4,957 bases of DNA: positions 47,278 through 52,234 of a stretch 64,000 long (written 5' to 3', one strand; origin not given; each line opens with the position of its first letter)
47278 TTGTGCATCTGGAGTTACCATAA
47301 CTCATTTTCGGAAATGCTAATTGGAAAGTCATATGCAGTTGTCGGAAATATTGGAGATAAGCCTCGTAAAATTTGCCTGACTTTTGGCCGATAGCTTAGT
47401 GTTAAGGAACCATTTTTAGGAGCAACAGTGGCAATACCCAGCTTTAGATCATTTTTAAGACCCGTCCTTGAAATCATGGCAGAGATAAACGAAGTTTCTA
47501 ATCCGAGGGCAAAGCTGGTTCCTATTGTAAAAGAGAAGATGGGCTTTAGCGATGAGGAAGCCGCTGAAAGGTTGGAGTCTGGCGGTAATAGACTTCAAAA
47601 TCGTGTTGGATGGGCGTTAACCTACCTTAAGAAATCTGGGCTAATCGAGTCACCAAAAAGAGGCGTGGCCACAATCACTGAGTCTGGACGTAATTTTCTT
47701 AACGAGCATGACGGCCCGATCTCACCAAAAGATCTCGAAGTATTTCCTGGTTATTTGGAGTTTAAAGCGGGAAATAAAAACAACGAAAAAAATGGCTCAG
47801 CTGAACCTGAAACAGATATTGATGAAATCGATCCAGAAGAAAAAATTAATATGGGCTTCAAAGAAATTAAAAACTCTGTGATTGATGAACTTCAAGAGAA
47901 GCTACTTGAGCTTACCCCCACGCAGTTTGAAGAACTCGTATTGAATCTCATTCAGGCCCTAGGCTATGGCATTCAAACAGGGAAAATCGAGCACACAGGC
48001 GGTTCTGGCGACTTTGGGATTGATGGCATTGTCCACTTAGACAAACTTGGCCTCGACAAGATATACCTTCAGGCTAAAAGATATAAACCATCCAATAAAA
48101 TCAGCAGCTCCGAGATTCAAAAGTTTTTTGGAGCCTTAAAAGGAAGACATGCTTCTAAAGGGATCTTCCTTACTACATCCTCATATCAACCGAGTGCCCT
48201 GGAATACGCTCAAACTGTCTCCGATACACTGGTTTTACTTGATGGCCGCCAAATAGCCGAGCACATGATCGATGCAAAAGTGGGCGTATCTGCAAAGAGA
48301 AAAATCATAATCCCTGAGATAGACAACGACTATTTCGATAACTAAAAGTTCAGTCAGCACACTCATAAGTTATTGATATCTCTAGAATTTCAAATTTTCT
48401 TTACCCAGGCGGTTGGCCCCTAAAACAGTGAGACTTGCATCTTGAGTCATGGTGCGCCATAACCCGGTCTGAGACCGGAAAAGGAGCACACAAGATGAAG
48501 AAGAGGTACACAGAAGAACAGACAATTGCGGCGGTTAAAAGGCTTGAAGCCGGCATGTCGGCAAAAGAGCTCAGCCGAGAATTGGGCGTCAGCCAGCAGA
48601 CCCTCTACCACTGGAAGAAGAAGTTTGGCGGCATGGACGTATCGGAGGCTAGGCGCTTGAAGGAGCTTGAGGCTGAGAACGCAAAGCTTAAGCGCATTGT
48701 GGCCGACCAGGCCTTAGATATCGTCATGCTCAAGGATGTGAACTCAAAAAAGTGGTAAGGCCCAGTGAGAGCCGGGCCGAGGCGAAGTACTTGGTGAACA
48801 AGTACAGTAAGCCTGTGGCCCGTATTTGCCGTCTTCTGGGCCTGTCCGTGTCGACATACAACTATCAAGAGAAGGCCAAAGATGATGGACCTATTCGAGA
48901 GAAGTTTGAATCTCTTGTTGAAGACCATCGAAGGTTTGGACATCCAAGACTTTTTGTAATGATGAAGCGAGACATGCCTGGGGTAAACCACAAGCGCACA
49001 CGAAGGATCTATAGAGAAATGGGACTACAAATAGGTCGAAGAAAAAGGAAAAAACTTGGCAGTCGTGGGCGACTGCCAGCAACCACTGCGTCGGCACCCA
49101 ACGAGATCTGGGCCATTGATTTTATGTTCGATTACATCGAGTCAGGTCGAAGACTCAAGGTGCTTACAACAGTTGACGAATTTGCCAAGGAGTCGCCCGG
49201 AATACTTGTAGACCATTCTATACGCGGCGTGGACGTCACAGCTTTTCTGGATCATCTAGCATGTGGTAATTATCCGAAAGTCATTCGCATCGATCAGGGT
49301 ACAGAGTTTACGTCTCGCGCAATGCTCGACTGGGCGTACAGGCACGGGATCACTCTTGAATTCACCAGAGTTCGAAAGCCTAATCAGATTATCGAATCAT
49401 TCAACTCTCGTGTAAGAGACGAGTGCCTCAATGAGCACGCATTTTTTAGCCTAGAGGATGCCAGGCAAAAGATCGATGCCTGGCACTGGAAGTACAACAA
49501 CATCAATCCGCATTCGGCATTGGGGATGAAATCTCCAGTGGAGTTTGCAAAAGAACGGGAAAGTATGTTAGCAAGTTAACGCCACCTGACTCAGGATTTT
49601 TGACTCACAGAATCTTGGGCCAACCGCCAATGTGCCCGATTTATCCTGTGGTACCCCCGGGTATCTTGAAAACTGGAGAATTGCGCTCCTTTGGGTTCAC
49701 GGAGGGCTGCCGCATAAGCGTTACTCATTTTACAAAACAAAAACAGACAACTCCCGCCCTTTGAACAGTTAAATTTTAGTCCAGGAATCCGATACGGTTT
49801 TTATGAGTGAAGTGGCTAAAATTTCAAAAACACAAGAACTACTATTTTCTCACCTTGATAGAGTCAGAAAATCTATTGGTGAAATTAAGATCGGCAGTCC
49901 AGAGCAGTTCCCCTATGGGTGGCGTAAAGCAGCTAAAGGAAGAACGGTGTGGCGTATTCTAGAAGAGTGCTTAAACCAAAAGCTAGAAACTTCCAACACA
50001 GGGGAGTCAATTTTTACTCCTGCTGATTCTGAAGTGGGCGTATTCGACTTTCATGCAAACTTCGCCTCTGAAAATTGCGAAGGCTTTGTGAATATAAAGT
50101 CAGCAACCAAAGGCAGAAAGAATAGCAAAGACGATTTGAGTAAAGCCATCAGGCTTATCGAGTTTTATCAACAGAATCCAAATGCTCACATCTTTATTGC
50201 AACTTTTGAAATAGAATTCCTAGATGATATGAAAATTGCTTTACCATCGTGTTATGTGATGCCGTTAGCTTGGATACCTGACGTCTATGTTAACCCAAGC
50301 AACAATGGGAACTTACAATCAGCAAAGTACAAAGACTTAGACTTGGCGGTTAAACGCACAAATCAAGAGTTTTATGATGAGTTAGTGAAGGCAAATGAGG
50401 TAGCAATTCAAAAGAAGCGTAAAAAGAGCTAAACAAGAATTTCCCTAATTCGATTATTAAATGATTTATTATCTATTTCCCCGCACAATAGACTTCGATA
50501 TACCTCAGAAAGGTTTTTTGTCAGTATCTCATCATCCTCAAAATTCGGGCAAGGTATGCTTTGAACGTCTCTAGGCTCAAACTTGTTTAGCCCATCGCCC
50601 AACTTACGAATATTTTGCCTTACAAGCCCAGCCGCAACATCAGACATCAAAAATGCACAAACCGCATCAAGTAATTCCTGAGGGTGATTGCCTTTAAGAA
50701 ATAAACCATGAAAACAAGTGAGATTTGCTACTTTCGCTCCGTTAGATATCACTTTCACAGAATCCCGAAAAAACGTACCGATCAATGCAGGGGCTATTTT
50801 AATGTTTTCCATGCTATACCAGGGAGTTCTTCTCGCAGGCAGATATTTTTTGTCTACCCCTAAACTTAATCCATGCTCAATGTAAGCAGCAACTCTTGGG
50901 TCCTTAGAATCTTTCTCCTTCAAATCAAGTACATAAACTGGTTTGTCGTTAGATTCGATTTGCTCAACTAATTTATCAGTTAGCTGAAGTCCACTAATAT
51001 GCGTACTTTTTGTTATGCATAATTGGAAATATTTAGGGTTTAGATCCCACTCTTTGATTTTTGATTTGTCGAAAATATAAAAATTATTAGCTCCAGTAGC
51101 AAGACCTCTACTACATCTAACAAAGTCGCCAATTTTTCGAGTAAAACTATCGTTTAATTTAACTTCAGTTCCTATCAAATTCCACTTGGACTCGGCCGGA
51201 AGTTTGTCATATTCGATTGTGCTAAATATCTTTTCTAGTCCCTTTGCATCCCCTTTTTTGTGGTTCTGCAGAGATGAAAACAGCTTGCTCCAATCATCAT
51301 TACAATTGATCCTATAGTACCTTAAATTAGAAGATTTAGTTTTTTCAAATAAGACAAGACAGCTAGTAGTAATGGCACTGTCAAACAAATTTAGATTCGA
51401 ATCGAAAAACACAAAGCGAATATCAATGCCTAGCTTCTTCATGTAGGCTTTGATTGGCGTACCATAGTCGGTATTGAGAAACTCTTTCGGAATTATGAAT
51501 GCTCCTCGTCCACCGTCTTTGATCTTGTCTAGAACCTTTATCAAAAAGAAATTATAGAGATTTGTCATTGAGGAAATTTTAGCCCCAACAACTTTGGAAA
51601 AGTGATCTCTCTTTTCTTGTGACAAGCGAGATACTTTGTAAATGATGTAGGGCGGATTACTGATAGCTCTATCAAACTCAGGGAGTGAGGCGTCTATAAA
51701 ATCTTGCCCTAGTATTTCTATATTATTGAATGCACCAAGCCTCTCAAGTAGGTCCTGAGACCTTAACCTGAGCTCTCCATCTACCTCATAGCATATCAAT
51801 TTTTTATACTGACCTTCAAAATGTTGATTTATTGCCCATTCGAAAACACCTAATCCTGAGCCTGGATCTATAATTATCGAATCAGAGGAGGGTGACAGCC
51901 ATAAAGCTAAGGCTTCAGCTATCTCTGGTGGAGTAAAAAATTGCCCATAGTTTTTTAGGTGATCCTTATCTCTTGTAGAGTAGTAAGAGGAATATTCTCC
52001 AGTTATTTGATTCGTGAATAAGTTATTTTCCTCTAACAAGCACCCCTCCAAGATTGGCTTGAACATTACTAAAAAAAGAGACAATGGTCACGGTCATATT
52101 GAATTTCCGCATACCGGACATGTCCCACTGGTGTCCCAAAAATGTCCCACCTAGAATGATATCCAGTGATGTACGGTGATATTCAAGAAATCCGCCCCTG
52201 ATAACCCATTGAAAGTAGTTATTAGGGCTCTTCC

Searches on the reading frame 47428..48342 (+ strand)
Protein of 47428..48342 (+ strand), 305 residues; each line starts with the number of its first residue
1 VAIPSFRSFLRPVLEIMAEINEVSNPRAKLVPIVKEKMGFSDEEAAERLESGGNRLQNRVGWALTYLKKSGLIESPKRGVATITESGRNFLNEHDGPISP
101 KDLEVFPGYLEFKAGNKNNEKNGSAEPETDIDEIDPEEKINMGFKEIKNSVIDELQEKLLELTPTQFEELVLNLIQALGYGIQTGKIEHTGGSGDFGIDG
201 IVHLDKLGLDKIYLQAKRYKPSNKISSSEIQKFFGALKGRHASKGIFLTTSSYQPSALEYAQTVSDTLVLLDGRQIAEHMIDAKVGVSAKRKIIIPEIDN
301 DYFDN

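Call 25: search_protein_families(library=pfam, proteins=[window:47428-48342:+], max_evalue=0.001)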
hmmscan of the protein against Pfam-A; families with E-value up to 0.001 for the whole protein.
window:47428-48342:+ (305 aa): 4 families
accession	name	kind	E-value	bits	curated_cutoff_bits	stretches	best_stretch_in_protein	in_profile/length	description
PF04471.18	Mrr_cat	-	2.1e-31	108.8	21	1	160-280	2-115/115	Restriction endonuclease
PF14338.12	Mrr_N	-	1.2e-24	86.6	29.5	1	6-92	1-86/87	Mrr N-terminal domain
PF13156.12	Mrr_cat_2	-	1.3e-07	32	22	1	190-283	24-117/127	Restriction endonuclease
PF22722.2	NA-iREase1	-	0.00015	22.1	27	1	173-264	7-91/106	NACHT-associated inactive Restriction Endonuclease 1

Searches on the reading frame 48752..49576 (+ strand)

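Call 25: search_protein_families(library=pfam, proteins=[window:48752-49576:+], max_evalue=0.001)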
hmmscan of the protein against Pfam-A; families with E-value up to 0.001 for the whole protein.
window:48752-49576:+ (275 aa): 4 families
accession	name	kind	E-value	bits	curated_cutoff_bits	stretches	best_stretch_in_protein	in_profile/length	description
PF13683.12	rve_3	-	1.4e-20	73.2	26.5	1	198-262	1-67/67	Integrase core domain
PF00665.32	rve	-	1.3e-17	64.3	32.6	1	114-210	2-102/102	Integrase core domain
PF13276.12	HTH_21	-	8e-08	32.8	28.1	1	56-100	14-59/60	HTH-like domain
PF13333.12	rve_2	-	0.00056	20.4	22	0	215-266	1-52/56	Integrase core domain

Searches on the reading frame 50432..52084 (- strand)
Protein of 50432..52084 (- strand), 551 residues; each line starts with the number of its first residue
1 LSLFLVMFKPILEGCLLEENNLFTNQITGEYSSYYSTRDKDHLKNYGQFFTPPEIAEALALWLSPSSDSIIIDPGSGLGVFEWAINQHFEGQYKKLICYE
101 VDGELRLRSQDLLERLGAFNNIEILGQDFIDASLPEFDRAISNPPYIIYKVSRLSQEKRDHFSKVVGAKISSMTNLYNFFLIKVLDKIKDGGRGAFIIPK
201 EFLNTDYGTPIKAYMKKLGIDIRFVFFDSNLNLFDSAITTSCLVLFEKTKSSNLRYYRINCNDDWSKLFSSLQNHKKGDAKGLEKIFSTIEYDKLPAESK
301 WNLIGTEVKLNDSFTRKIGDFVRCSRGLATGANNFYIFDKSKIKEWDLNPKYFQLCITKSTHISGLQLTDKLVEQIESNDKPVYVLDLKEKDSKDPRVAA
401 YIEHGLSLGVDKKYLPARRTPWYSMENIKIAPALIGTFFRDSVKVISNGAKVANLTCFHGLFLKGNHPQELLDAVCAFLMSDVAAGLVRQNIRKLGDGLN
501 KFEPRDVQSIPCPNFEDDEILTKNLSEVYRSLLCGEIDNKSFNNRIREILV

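Call 25: search_protein_families(library=pfam, proteins=[window:50432-52084:-], max_evalue=0.001)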
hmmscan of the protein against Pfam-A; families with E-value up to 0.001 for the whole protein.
window:50432-52084:- (551 aa): 2 families
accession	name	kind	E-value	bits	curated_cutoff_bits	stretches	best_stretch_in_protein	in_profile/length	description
PF07669.17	Eco57I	-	1.1e-11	45.6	25.3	1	127-218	63-153/171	Eco57I restriction-modification methylase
PF02384.22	N6_Mtase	-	2e-11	44.2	20.4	1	43-289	22-271/311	N-6 DNA Methylase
